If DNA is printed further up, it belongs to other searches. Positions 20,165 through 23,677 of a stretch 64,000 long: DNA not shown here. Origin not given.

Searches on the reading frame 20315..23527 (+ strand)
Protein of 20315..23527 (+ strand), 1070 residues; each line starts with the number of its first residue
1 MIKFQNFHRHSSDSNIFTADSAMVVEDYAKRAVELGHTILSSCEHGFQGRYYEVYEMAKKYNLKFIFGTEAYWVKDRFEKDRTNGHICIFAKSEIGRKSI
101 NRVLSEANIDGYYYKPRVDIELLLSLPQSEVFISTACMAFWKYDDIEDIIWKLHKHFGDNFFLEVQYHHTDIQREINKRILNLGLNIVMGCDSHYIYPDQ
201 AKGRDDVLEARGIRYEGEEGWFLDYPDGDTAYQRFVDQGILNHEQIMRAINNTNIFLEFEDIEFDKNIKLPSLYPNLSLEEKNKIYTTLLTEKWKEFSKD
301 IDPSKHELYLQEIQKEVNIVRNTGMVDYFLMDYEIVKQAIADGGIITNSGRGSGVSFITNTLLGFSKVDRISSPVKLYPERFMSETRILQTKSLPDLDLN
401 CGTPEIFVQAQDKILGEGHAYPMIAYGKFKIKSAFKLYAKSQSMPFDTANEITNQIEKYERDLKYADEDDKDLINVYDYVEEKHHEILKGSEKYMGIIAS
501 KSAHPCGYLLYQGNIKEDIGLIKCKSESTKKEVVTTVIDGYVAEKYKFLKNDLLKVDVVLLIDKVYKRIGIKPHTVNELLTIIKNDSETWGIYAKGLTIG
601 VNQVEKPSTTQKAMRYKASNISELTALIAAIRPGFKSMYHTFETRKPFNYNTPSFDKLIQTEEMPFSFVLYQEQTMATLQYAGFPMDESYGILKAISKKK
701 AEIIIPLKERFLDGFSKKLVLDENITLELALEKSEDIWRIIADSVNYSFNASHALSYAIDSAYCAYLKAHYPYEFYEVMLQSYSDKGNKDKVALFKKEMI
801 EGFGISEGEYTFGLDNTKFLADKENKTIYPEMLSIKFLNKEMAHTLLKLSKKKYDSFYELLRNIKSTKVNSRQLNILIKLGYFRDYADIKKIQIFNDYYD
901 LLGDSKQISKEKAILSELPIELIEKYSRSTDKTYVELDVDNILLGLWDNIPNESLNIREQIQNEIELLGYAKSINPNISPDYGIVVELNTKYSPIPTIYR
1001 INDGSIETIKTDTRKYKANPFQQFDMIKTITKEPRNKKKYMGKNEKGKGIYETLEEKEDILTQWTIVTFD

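Call 13: search_protein_families(library=phrogs, proteins=[window:20315-23527:+], max_evalue=0.00001)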
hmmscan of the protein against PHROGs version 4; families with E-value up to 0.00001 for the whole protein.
window:20315-23527:+ (1070 aa): 7 families
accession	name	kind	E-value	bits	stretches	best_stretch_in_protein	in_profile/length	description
phrog_405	-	DNA, RNA and nucleotide metabolism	2.6e-193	645.9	1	1-1046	41-1066/1190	DNA polymerase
phrog_11165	-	DNA, RNA and nucleotide metabolism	3.8e-41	141.9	1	281-801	10-530/782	DNA polymerase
phrog_7513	-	unknown function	5.3e-37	128.7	1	2-391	9-452/461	-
phrog_11119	-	DNA, RNA and nucleotide metabolism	3.5e-30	106.6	1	786-1019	7-242/299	DNA polymerase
phrog_12219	-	DNA, RNA and nucleotide metabolism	3.2e-23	83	1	409-907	18-542/823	DNA polymerase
phrog_13169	-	DNA, RNA and nucleotide metabolism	9.3e-19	68.6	2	244-399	270-425/463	DNA polymerase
phrog_4335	-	unknown function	3.1e-11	44.1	1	730-868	14-145/421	-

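Call 50: search_dna_similar(query=window:20315-23527:+, collection=phages, mode=protein, max_rows=15)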
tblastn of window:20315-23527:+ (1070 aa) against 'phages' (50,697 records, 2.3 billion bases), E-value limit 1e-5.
Records with a match: 961; places in all: 963; records where one place covers at least 80% of the query: 184.
Best place of each record, by identity: <60% 961.
By first word of the organism name: Mycobacterium 282; Streptomyces 211; Gordonia 120; Bacillus 97; Bacteriophage 42; Microbacterium 36; Lactococcus 22; Rhodococcus 16; Corynebacterium 15; Staphylococcus 15; and 41 more.
By host as written in the record: Mycobacterium smegmatis mc2 155 204; Streptomyces griseus ATCC 10137 81; Gordonia terrae 3612 65; - 64; Streptomyces lividans JI 1326 44; Mycobacterium smegmatis mc#155 37; Gordonia rubripertincta NRRL B-16540 26; Microbacterium foliorum NRRL B-24224 25; and 148 more.
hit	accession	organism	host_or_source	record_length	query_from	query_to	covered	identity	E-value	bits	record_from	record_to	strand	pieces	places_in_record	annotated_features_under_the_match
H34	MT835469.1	Bacteriophage sp.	human fecal samples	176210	4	1035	96%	46.2%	0e+0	902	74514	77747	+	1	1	record has no annotation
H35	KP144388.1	Geobacillus virus E3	failed fermentation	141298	2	1016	95%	41.4%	0e+0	730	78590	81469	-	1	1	putative DNA polymerase III alpha subunit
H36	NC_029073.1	Geobacillus virus E3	failed fermentation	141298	2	1016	95%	41.4%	0e+0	730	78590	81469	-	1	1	DNA polymerase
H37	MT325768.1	Psychrobacillus phage Perkons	Psychrobacillus psychrodurans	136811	2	1035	97%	40.0%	0e+0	690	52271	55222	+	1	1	DNA polymerase III alpha subunit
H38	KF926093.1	Lactococcus phage phiL47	Lactococcus lactis subsp. cremoris ...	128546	2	1015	95%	40.6%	0e+0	678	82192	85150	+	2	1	none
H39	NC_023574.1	Lactococcus phage phiL47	Lactococcus lactis subsp. cremoris ...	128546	2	1015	95%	40.6%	0e+0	678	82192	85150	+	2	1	none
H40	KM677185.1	Lactococcus phage WRP3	Lactococcus lactis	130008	2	1015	95%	40.5%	0e+0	675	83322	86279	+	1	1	DNA polymerase III alpha subunit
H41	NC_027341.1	Lactococcus phage WRP3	Lactococcus lactis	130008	2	1015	95%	40.5%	0e+0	675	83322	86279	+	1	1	DNA polymerase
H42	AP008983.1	Clostridium phage c-st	Clostridium botulinum type C strain ...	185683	2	1035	97%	39.5%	0e+0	665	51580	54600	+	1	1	DNA Polymerase III alpha chain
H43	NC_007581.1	Clostridium phage c-st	Clostridium botulinum type C strain ...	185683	2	1035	97%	39.5%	0e+0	665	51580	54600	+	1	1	DNA polymerase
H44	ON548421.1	Bacillus phage vB_BanS-Thrax5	Bacillus anthracis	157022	1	1019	95%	39.8%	0e+0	689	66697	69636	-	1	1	DNA polymerase III alpha subunit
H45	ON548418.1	Bacillus phage vB_BanS-Thrax2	Bacillus anthracis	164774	1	1016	95%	39.9%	0e+0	688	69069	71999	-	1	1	DNA polymerase III alpha subunit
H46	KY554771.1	Lactococcus phage AM4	Lactococcus lactis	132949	2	1015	95%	39.9%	0e+0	660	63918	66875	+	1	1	DNA polymerase III alpha subunit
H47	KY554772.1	Lactococcus phage AM5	Lactococcus lactis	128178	2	1015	95%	39.9%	0e+0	660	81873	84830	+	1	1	DNA polymerase III alpha subunit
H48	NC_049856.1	Lactococcus phage AM4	Lactococcus lactis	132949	2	1015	95%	39.9%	0e+0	660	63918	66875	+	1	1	DNA polymerase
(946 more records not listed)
